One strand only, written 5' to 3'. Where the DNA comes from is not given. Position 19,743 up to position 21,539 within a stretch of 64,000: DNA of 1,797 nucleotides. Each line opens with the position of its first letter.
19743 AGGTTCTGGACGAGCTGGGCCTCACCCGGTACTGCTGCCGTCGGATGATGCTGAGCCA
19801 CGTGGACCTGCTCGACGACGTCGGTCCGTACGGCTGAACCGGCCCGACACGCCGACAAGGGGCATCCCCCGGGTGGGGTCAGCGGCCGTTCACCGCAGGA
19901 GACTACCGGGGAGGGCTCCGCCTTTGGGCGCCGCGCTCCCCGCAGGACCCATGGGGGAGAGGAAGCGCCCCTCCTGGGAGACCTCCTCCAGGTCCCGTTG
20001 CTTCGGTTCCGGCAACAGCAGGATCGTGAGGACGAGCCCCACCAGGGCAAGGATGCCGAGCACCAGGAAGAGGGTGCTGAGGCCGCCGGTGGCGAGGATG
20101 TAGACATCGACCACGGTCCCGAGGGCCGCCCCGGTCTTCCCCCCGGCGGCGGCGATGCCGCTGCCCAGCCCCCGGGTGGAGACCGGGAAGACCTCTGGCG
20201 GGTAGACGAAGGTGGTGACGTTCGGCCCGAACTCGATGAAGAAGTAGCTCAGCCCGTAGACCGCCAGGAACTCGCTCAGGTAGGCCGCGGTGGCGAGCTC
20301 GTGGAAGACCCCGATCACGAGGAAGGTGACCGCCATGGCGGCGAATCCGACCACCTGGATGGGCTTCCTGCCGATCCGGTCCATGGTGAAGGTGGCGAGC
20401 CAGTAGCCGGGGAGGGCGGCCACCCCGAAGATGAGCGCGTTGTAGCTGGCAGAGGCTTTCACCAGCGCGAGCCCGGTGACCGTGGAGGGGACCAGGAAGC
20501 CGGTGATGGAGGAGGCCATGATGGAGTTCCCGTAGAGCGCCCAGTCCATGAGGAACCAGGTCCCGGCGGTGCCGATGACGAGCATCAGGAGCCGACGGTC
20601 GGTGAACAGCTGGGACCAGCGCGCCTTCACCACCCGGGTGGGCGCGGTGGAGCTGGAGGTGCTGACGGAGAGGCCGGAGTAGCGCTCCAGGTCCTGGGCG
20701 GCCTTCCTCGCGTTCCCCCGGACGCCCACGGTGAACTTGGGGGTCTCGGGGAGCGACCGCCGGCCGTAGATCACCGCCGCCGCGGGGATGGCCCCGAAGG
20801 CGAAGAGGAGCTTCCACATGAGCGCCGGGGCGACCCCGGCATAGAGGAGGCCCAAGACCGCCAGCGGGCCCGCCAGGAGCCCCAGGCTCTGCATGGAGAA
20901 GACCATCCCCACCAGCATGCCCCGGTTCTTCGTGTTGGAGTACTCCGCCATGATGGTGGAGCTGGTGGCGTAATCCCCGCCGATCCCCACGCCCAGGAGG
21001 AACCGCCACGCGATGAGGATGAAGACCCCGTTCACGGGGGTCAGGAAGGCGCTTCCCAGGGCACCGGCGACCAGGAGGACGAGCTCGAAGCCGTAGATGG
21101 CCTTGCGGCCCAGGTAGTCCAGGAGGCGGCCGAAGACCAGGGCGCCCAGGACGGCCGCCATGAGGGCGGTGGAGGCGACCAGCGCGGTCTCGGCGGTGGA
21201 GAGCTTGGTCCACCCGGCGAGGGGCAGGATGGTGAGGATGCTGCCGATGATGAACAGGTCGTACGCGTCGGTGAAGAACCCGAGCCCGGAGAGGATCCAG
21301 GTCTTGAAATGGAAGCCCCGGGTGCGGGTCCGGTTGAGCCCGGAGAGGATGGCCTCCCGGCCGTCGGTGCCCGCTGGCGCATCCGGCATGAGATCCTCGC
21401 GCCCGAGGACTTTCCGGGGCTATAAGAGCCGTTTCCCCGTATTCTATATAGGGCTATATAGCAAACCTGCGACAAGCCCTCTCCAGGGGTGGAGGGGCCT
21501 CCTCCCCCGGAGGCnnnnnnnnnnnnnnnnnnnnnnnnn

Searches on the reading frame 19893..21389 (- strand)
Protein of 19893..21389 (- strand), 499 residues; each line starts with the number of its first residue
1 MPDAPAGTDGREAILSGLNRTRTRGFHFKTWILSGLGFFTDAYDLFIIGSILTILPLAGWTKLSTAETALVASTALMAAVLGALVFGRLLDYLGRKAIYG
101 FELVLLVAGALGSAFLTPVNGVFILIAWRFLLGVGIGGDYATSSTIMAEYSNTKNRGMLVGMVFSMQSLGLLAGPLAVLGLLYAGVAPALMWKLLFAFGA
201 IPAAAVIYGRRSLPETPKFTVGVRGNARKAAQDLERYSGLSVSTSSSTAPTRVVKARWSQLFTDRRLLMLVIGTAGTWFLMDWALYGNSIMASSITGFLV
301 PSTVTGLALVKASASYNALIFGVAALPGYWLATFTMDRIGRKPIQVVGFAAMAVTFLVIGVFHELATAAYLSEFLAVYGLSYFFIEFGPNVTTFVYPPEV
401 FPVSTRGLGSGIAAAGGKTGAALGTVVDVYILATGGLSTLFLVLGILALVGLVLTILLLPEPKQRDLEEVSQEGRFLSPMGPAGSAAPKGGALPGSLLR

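Call 74: search_protein_families(library=pfam, proteins=[window:19893-21389:-], max_evalue=0.0001)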
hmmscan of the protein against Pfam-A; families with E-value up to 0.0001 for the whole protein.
window:19893-21389:- (499 aa): 3 families
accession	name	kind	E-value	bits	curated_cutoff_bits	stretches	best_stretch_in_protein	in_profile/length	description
PF00083.30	Sugar_tr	-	8.4e-49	167.1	22.3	1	39-472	10-450/452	Sugar (and other) transporter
PF07690.21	MFS_1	-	2e-36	126.1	33.4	2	36-393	3-317/347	Major Facilitator Superfamily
PF06779.20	MFS_4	-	7.7e-05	22.6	26.3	1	61-214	23-172/364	Uncharacterised MFS-type transporter YbfB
